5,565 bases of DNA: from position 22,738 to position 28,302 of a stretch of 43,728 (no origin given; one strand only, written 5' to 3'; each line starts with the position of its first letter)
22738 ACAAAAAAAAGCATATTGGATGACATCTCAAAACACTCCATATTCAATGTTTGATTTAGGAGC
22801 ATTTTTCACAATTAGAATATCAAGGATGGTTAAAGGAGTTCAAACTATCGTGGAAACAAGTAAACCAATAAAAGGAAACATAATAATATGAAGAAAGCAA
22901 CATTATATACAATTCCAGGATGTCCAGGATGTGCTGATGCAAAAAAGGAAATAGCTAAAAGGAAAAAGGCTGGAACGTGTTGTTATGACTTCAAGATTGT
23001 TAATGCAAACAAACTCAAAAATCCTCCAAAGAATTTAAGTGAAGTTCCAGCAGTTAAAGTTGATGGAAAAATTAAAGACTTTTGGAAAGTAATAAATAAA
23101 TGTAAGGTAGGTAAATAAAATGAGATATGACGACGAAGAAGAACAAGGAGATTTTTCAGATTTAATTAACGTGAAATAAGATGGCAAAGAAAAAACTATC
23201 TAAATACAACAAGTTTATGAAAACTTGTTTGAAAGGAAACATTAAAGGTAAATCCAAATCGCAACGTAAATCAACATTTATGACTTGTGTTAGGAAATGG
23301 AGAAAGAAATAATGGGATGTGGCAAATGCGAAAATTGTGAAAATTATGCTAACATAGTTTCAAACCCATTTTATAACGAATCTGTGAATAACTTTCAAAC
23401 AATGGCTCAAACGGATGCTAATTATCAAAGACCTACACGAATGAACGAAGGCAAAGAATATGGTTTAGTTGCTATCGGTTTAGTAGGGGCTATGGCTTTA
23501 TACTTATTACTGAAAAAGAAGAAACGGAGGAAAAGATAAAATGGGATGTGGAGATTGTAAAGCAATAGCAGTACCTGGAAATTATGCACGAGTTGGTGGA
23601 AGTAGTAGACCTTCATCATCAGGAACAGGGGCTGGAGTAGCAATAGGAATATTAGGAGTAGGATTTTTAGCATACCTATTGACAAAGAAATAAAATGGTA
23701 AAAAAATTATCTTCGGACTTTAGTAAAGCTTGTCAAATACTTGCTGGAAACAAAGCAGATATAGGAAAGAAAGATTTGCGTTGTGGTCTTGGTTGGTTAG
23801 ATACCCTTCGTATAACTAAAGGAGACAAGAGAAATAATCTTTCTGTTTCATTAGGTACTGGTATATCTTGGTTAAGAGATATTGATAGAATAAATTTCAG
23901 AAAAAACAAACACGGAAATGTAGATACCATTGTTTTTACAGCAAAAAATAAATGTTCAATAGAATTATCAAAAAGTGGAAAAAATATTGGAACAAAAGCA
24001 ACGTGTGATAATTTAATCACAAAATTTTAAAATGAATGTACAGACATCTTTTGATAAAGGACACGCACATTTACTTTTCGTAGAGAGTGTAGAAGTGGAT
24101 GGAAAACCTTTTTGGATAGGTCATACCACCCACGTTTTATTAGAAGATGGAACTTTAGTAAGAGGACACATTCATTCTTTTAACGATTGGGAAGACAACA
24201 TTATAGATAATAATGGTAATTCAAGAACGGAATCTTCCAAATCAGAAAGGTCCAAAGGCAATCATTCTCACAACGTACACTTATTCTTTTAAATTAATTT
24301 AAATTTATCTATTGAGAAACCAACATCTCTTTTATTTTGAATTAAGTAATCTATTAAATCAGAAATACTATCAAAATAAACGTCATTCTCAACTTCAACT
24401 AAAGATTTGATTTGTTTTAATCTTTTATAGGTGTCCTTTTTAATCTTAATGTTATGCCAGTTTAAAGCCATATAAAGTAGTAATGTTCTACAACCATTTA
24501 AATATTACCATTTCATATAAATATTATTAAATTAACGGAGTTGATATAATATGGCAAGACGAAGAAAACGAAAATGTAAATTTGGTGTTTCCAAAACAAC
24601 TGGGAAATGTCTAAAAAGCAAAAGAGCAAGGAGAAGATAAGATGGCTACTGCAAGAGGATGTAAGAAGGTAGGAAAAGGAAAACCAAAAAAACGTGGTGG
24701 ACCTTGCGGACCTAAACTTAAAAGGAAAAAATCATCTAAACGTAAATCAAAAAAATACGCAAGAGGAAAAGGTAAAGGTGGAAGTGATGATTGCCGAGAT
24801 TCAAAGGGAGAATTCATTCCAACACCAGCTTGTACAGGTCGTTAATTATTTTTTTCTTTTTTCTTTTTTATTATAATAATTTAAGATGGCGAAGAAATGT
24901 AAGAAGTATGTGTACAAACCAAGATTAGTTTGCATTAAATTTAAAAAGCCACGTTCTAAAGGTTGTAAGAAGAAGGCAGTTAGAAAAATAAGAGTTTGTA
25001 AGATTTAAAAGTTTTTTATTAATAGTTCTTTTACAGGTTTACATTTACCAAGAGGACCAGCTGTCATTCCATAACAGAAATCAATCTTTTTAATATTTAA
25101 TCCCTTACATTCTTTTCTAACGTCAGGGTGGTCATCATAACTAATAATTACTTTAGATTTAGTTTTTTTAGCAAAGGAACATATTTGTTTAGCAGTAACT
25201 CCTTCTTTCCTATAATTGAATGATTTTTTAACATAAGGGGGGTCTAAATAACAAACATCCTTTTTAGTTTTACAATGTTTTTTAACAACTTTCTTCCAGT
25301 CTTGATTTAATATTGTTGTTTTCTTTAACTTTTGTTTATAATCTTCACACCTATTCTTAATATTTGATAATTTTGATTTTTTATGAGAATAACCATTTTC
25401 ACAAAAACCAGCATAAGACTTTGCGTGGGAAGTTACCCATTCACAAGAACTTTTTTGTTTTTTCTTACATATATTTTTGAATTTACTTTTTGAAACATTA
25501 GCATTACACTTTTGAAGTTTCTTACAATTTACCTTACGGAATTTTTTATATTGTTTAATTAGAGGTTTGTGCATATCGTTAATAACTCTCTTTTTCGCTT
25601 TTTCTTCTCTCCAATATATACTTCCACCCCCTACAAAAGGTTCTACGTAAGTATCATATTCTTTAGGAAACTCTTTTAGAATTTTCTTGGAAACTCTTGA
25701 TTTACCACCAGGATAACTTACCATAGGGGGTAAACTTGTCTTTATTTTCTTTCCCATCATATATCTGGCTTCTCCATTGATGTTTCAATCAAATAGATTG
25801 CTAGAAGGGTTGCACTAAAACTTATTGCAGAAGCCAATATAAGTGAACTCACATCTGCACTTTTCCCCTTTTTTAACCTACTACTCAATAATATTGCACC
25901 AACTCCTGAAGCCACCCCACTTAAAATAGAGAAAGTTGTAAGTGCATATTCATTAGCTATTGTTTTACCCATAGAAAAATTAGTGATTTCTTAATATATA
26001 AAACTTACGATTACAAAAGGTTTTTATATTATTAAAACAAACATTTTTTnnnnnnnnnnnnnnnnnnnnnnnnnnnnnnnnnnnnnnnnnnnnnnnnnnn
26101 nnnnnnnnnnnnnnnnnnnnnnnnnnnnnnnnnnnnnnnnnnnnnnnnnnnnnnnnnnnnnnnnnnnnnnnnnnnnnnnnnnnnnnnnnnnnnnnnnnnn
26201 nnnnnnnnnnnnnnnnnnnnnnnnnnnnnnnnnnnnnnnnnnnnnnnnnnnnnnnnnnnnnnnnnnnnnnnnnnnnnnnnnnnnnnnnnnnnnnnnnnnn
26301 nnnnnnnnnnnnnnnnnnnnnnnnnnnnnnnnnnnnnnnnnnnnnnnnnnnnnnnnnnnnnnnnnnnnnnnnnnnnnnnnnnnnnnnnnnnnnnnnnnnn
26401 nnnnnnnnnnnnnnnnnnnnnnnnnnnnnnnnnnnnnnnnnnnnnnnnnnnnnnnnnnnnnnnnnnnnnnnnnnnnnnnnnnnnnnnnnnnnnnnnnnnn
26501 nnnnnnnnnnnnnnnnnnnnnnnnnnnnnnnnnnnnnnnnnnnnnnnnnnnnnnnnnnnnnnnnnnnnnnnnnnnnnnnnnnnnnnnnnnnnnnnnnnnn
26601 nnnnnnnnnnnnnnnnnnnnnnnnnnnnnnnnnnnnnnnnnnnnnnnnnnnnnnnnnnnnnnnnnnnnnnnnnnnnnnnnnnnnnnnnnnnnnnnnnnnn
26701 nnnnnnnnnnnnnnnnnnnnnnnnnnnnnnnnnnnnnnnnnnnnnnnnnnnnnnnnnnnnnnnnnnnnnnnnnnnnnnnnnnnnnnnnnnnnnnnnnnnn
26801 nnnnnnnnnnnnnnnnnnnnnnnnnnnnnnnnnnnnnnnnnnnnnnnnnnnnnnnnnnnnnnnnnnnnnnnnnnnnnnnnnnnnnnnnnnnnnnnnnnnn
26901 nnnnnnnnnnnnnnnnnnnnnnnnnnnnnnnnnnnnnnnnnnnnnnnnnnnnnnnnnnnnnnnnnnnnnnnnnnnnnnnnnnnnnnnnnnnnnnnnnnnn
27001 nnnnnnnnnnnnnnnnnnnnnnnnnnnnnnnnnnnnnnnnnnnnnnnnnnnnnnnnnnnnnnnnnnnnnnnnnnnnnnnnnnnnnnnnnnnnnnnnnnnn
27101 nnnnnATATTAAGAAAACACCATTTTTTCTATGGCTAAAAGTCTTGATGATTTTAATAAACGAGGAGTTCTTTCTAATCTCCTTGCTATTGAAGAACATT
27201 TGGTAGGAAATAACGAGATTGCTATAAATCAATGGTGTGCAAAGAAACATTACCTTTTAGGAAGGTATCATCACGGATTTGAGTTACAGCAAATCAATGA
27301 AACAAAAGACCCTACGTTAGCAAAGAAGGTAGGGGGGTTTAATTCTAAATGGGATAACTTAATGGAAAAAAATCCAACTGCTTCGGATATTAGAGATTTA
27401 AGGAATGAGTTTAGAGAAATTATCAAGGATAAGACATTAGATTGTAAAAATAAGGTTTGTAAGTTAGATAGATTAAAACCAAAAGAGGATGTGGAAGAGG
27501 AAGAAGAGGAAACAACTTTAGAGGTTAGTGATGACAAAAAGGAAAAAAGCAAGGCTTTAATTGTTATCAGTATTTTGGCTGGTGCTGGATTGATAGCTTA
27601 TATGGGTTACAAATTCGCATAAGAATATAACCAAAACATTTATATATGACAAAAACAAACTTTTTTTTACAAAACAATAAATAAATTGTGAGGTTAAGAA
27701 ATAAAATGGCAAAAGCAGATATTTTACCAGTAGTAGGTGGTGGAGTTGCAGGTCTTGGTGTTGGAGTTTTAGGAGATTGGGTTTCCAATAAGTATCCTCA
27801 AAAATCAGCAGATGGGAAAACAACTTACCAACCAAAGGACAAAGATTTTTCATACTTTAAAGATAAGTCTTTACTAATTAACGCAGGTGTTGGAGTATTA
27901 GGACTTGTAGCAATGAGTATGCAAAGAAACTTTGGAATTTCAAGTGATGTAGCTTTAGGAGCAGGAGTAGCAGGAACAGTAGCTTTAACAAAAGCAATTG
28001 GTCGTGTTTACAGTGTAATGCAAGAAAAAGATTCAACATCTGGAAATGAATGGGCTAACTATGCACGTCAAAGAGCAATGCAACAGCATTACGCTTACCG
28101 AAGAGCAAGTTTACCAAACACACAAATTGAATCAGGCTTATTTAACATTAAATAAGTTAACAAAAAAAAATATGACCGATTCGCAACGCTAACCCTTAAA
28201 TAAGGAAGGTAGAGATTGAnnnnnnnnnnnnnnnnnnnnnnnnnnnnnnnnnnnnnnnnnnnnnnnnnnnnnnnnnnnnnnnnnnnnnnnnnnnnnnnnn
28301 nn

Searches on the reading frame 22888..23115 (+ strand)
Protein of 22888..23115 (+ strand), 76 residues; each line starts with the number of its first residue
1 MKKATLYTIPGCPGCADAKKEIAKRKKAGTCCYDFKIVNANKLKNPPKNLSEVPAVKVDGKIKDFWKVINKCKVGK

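Call 97: search_protein_families(library=pfam, proteins=[window:22888-23115:+], max_evalue=1)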
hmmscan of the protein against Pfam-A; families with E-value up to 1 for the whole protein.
window:22888-23115:+ (76 aa): 2 families
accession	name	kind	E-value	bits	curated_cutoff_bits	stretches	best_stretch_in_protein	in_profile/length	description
PF00462.30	Glutaredoxin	-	0.0038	17.8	22.9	1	5-60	2-57/60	Glutaredoxin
PF05768.20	Glrx-like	-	0.0046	17.7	26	1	5-66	3-65/77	Glutaredoxin-like domain (DUF836)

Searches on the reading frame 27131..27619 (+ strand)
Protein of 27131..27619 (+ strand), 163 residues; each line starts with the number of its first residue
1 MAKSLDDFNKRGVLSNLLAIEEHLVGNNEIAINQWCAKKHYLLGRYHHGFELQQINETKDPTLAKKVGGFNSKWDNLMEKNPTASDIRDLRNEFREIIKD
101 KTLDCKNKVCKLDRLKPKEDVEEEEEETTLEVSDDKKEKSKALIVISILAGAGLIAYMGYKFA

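Call 39: search_protein_families(library=phrogs, proteins=[window:27131-27619:+], max_evalue=0.1)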
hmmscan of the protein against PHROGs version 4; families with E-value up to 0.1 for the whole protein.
window:27131-27619:+ (163 aa): 4 families
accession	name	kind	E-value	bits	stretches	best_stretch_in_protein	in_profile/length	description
phrog_23940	-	tail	0.019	15.2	1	55-146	14-105/353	tail length tape measure protein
phrog_22402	-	unknown function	0.035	15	1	73-122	90-136/157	-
phrog_32327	-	unknown function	0.047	14.6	1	64-154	51-139/152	-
phrog_18901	-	unknown function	0.047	14.5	1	30-105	57-132/153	-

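Call 92: search_dna_similar(query=window:27131-27619:+, collection=phages, mode=protein, max_evalue=0.01)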
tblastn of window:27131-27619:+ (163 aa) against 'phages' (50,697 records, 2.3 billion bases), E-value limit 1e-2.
No match.

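Call 109: find_related_loci(query=A11, collection=viral_contigs, flank=10000)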
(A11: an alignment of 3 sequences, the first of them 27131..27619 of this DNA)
Query A11 (163 aa) in viral_contigs; peptide patterns used: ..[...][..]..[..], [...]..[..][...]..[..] (x = any residue, [..] = any of these).
463 stretches matched a pattern, but none encodes a relative of the query by tblastn (E <= 1e-3).

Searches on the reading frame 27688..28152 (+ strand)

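Call 39: search_protein_families(library=phrogs, proteins=[window:27688-28152:+], max_evalue=0.1)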
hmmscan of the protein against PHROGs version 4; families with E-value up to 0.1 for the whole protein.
window:27688-28152:+ (155 aa): 4 families
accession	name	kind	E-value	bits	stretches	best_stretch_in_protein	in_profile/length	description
phrog_18075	-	unknown function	0.0055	17.7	1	76-122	1-43/71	-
phrog_33909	-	unknown function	0.011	16.7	0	13-36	10-33/67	-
phrog_8693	-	tail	0.028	15.4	0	13-48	4-39/258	pilot protein for DNA ejection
phrog_17230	-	tail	0.051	13.2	1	70-123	234-290/580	tail fiber protein/ lysozyme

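Call 97: search_protein_families(library=pfam, proteins=[window:27688-28152:+], max_evalue=1)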
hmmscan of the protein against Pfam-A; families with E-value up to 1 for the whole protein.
window:27688-28152:+ (155 aa): 1 family
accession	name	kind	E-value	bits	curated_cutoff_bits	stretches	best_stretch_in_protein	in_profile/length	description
PF20589.3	DUF6790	-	0.0046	17.3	27.1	1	65-122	80-132/158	Family of unknown function (DUF6790)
